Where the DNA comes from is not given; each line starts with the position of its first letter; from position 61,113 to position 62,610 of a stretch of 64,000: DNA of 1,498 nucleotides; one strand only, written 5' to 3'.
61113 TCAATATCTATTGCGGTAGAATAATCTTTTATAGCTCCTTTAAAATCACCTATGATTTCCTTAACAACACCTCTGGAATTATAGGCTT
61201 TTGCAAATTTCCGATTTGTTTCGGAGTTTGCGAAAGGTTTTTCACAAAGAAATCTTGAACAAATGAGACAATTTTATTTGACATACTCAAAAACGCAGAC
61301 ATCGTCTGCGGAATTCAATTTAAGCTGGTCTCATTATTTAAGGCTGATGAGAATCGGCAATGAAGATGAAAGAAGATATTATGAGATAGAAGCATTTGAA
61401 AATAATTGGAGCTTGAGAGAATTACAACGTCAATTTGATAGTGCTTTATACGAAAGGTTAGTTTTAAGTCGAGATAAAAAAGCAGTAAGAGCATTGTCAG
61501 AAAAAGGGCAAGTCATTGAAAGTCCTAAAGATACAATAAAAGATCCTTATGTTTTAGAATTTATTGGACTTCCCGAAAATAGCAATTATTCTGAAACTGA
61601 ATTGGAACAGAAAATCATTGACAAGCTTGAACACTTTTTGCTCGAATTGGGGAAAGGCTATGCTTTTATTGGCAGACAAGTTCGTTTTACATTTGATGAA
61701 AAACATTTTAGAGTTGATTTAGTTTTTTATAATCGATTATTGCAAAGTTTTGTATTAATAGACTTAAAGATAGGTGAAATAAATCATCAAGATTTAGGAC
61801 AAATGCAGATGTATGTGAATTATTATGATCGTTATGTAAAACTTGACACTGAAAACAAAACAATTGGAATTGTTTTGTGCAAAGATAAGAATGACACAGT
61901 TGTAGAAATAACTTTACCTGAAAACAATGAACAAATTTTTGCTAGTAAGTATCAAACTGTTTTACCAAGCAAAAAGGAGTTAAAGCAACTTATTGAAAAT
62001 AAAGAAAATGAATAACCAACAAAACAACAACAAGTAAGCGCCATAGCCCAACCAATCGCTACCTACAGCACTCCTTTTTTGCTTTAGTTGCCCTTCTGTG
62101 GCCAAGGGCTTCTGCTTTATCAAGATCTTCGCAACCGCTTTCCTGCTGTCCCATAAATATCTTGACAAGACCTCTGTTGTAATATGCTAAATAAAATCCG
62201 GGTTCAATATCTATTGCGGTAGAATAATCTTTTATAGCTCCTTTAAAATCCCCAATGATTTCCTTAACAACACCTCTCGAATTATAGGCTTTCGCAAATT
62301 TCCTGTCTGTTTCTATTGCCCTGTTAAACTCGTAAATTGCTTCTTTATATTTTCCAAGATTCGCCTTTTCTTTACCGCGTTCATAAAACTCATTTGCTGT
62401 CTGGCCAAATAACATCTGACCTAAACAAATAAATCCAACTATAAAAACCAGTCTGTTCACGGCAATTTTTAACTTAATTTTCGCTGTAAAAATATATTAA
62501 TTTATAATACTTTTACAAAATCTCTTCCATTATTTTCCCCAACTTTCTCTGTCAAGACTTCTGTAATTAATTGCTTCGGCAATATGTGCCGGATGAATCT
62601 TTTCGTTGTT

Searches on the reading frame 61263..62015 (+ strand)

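Call 3: search_protein_families(library=pfam, proteins=[window:61263-62015:+], max_evalue=0.1)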
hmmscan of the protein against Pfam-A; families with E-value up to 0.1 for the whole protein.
window:61263-62015:+ (250 aa): 4 families
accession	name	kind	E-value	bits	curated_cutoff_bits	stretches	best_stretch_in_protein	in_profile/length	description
PF06250.17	YhcG_C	-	5e-58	195.8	32.5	1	90-242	2-154/157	YhcG PDDEXK nuclease domain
PF17761.7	DUF1016_N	-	1.3e-15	58.1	32.8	1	1-65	72-137/137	DUF1016 N-terminal domain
PF13588.12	HSDR_N_2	-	0.00041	20.8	25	1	138-216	26-106/110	Type I restriction enzyme R protein N terminus (HSDR_N)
PF10882.14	bPH_5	-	0.0075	16.8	22.5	1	168-204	49-85/100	Bacterial PH domain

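Call 4: search_protein_families(library=ncbifam, proteins=[window:61263-62015:+], max_evalue=0.1)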
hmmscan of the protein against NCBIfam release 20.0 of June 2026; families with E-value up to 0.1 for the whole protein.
window:61263-62015:+ (250 aa): 1 family
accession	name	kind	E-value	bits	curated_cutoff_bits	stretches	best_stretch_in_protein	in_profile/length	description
NF038070.1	LmbU_fam_TF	subfamily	0.057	13.4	125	1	14-66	75-126/171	LmbU family transcriptional regulator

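Call 5: search_protein_families(library=padloc, proteins=[window:61263-62015:+], max_evalue=0.1)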
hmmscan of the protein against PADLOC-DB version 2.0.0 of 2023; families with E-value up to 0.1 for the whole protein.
window:61263-62015:+ (250 aa): 25 families
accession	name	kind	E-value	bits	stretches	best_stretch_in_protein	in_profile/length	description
PDLC04807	PDC-S02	-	1.9e-111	370.7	1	1-248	91-339/351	-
PDLC04803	PDC-S02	-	3.4e-96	320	1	1-249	18-259/269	-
PDLC04823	PDC-S02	-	2.6e-73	243.5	2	6-91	18-103/175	-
PDLC04795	PDC-S02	-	1e-69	233.5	1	1-248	100-344/357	-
PDLC04810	PDC-S02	-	2.3e-66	222.5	1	1-246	87-342/355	-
PDLC04831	PDC-S02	-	1.9e-63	213.1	1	1-244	87-337/346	-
PDLC04820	PDC-S02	-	1.8e-61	206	1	1-242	104-314/332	-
PDLC04822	PDC-S02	-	1.2e-54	183.9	1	1-214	87-292/294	-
PDLC04827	PDC-S02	-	1.3e-52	176.7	1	1-146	88-231/234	-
PDLC04813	PDC-S02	-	1.2e-49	166.6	1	89-248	5-162/175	-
PDLC01464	PD_DExK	-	3.2e-39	132.2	1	22-167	1-126/126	"CAS-I,CAS-II,CAS-III,CAS-IV,CAS-V,CAS-VI; associated"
PDLC04802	PDC-S02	-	2.5e-37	126.6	2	105-246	50-169/171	-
PDLC04798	PDC-S02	-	1.5e-24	85.4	1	93-225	52-182/222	-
PDLC04817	PDC-S02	-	4.8e-21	73.5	2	12-131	97-214/286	-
PDLC04826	PDC-S02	-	4.6e-20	70.2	1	1-134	87-217/222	-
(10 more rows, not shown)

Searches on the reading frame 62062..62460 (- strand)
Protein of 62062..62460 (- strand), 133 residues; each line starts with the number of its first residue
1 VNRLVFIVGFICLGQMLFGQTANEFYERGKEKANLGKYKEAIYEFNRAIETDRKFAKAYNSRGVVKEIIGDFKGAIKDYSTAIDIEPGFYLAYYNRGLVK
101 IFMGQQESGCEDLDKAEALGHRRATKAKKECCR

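Call 90: search_protein_families(library=pfam, proteins=[window:62062-62460:-], max_evalue=0.01)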
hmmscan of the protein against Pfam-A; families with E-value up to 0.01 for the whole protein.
window:62062-62460:- (133 aa): 12 families
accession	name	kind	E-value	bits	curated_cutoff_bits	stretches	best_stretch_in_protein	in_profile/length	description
PF13414.12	TPR_11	-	6.1e-16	58.3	26.8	2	30-65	2-37/42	TPR repeat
PF00515.34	TPR_1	-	4.3e-14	52.1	27.8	2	56-89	1-34/34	Tetratricopeptide repeat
PF07719.23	TPR_2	-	6.8e-12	45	27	2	23-53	2-32/34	Tetratricopeptide repeat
PF13181.12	TPR_8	-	1.2e-10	41.1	25.7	0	56-87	1-32/34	Tetratricopeptide repeat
PF13431.12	TPR_17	-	6.6e-09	35.8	24.4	0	79-107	2-30/34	Tetratricopeptide repeat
PF13371.12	TPR_9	-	1.7e-05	25.2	35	0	19-52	26-59/73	Tetratricopeptide repeat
PF13432.12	TPR_16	-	8.9e-05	23.3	32.7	1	26-87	1-62/65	Tetratricopeptide repeat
PF13428.12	TPR_14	-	0.00088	20.2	23.5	0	25-59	4-38/44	Tetratricopeptide repeat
PF25063.1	ARM_TT21_C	-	0.0015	18.9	35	1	35-86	108-159/209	Tetratricopeptide repeat protein 21 C-terminal ARM domain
PF13424.12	TPR_12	-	0.0019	18.8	30.1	0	35-53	58-76/77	Tetratricopeptide repeat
PF23310.1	TPR_27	-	0.006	16.7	27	0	92-125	30-64/110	Plant tetratrico peptide repeats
PF14559.12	TPR_19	-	0.0073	17.1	25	0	70-100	5-33/68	Tetratricopeptide repeat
